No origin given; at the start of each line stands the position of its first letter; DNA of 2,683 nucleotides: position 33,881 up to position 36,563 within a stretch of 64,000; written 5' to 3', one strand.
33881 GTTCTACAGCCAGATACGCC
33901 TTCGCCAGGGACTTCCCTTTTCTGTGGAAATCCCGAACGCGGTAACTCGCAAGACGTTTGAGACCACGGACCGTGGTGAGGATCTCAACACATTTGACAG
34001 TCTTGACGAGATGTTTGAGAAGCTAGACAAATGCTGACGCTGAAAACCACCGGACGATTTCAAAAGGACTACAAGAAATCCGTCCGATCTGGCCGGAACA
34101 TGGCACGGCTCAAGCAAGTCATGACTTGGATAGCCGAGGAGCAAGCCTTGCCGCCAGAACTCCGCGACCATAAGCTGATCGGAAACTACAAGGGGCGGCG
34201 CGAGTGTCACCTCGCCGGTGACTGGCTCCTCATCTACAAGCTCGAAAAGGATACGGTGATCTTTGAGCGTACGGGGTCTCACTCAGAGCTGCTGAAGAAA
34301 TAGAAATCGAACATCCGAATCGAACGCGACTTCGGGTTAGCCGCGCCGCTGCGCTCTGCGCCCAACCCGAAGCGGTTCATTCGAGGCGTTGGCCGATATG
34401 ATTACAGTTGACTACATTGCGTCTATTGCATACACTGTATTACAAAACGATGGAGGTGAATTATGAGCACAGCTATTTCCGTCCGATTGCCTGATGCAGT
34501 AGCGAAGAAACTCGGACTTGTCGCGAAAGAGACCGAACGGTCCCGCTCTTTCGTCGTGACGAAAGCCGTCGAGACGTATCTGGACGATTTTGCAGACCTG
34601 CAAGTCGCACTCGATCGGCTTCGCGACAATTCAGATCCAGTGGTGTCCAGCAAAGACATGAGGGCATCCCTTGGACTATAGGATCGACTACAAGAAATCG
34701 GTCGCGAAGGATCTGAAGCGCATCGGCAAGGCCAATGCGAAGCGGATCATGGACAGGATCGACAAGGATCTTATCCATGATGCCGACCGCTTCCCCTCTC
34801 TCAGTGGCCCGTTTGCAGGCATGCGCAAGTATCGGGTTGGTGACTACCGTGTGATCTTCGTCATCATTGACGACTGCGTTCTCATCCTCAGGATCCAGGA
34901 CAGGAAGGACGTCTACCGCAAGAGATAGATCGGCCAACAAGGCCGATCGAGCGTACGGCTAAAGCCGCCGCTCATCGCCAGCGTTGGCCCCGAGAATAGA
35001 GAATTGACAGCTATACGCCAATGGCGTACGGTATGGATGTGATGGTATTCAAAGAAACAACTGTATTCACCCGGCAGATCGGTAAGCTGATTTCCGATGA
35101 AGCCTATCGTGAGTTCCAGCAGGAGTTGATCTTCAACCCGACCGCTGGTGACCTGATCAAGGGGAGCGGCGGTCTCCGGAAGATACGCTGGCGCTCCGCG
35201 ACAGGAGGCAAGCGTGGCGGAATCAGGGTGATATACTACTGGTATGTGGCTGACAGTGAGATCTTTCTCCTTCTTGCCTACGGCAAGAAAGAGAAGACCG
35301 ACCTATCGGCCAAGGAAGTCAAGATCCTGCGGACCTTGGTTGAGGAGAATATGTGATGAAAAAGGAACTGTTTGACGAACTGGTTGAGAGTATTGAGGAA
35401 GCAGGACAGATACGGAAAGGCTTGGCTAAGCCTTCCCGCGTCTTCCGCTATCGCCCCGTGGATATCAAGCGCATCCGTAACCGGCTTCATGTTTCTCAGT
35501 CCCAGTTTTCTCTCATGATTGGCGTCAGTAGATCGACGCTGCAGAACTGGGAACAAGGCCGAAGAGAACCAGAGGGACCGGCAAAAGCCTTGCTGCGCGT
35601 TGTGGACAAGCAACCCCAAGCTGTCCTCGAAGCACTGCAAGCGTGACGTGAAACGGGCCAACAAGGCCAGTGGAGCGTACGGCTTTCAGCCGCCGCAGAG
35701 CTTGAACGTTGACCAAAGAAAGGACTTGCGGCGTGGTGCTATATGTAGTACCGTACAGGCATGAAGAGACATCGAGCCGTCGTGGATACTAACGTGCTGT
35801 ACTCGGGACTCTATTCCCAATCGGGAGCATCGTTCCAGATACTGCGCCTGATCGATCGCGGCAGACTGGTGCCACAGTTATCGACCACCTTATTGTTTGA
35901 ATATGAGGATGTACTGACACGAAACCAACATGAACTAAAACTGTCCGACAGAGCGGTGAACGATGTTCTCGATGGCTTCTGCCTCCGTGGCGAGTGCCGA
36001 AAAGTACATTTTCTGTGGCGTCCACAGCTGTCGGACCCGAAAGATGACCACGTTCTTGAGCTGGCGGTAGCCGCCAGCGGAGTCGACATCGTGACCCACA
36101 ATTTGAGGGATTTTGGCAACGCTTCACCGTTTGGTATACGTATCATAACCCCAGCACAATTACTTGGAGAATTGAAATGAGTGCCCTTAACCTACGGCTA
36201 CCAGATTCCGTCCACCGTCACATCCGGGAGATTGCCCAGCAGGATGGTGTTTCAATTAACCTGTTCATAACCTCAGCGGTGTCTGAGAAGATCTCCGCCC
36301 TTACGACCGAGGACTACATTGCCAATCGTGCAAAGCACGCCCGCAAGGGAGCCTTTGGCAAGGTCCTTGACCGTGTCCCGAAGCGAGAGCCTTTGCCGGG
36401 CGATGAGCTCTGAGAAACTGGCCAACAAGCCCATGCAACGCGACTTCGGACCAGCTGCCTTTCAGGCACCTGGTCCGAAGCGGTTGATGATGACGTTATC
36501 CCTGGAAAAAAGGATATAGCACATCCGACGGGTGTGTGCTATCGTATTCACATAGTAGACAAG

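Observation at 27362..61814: Large sedentary chromosomal integron (~34 kb, ~42 cassettes)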

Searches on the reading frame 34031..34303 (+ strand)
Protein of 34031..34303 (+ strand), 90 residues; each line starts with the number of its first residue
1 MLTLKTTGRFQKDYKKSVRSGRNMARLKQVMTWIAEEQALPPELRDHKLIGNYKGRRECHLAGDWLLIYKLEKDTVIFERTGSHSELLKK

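Call 35: search_protein_families(library=pfam, proteins=[window:34031-34303:+], max_evalue=0.01)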
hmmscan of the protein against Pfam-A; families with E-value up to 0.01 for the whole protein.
window:34031-34303:+ (90 aa): 2 families
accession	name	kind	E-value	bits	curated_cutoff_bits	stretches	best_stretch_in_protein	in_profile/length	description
PF15738.11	YafQ_toxin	-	3.4e-31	107.8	30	1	3-88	2-87/88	Bacterial toxin of type II toxin-antitoxin system, YafQ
PF05016.21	ParE_toxin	-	9.3e-06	26.6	23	1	5-87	2-88/89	ParE toxin of type II toxin-antitoxin system, parDE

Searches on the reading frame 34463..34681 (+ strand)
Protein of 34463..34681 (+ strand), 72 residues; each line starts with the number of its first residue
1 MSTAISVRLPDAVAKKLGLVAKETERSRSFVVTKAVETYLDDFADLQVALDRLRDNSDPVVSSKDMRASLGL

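Call 35: search_protein_families(library=pfam, proteins=[window:34463-34681:+], max_evalue=0.01)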
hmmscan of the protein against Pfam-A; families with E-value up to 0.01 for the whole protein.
window:34463-34681:+ (72 aa): 3 families
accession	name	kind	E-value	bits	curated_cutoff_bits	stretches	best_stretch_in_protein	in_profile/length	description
PF07878.17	RHH_5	-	0.00018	21.6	26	1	5-41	4-40/43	CopG-like RHH_1 or ribbon-helix-helix domain, RHH_5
PF01402.27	RHH_1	-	0.00093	19.5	20.5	1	5-41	2-38/39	Ribbon-helix-helix protein, copG family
PF19807.5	DUF6290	-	0.0089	16.6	27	1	1-51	1-50/72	Family of unknown function (DUF6290)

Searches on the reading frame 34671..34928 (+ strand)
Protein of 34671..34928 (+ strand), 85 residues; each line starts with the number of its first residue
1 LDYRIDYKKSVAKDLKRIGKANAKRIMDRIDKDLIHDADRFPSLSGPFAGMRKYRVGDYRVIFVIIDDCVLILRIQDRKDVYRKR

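Call 35: search_protein_families(library=pfam, proteins=[window:34671-34928:+], max_evalue=0.01)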
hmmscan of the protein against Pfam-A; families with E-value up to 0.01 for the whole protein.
window:34671-34928:+ (85 aa): 1 family
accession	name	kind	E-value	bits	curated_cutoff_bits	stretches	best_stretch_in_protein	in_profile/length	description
PF05016.21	ParE_toxin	-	1.7e-10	41.8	23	1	5-82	1-89/89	ParE toxin of type II toxin-antitoxin system, parDE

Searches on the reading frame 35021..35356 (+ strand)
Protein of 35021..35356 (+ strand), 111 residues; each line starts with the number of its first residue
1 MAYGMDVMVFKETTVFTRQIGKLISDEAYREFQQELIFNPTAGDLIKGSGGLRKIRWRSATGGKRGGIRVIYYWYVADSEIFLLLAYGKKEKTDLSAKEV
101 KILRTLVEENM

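Call 35: search_protein_families(library=pfam, proteins=[window:35021-35356:+], max_evalue=0.01)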
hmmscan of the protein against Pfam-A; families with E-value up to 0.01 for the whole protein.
window:35021-35356:+ (111 aa): 1 family
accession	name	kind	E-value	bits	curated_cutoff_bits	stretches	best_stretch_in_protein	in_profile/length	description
PF06296.18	RelE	-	2.6e-06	28.1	27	1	9-107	3-97/120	RelE toxin of RelE / RelB toxin-antitoxin system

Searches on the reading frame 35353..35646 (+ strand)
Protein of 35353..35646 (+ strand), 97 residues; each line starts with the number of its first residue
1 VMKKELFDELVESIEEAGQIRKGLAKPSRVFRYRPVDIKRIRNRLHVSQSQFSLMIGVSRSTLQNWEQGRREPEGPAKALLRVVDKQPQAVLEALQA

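Call 35: search_protein_families(library=pfam, proteins=[window:35353-35646:+], max_evalue=0.01)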
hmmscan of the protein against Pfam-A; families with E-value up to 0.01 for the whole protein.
window:35353-35646:+ (97 aa): 6 families
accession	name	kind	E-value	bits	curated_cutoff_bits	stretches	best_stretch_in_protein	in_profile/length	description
PF01381.28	HTH_3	-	3.5e-10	40.2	23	1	38-73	1-36/55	Helix-turn-helix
PF15731.11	MqsA_antitoxin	-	9.8e-07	29.4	30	1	32-91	68-127/131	Antitoxin component of bacterial toxin-antitoxin system, MqsA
PF20432.4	Xre-like-HTH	-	2.2e-05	25.1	25.8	1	20-80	6-55/63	Antitoxin Xre-like helix-turn-helix domain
PF13560.12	HTH_31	-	2.2e-05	25.1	27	1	39-83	7-53/64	Helix-turn-helix domain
PF12844.13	HTH_19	-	6.3e-05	23.2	30.2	1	38-74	4-40/64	Helix-turn-helix domain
PF13518.12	HTH_28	-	0.0086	16.6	25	0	46-77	13-42/52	Helix-turn-helix domain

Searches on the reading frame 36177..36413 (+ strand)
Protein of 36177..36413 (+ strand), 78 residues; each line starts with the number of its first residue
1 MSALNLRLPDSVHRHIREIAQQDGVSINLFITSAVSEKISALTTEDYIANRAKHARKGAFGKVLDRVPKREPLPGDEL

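Call 35: search_protein_families(library=pfam, proteins=[window:36177-36413:+], max_evalue=0.01)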
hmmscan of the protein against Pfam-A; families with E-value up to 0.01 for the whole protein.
window:36177-36413:+ (78 aa): 4 families
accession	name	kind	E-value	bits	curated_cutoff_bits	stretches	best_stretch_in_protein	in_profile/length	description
PF05534.18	HicB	-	9e-06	26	21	1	4-34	20-50/51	HicB family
PF07704.17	PSK_trans_fac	-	0.0017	19.6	28.3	1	10-55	8-55/82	Rv0623-like transcription factor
PF03869.20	Arc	-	0.0023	18.2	20.4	1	4-36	7-39/50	Arc-like DNA binding domain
PF19807.5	DUF6290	-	0.0065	17.1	27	1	1-39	1-39/72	Family of unknown function (DUF6290)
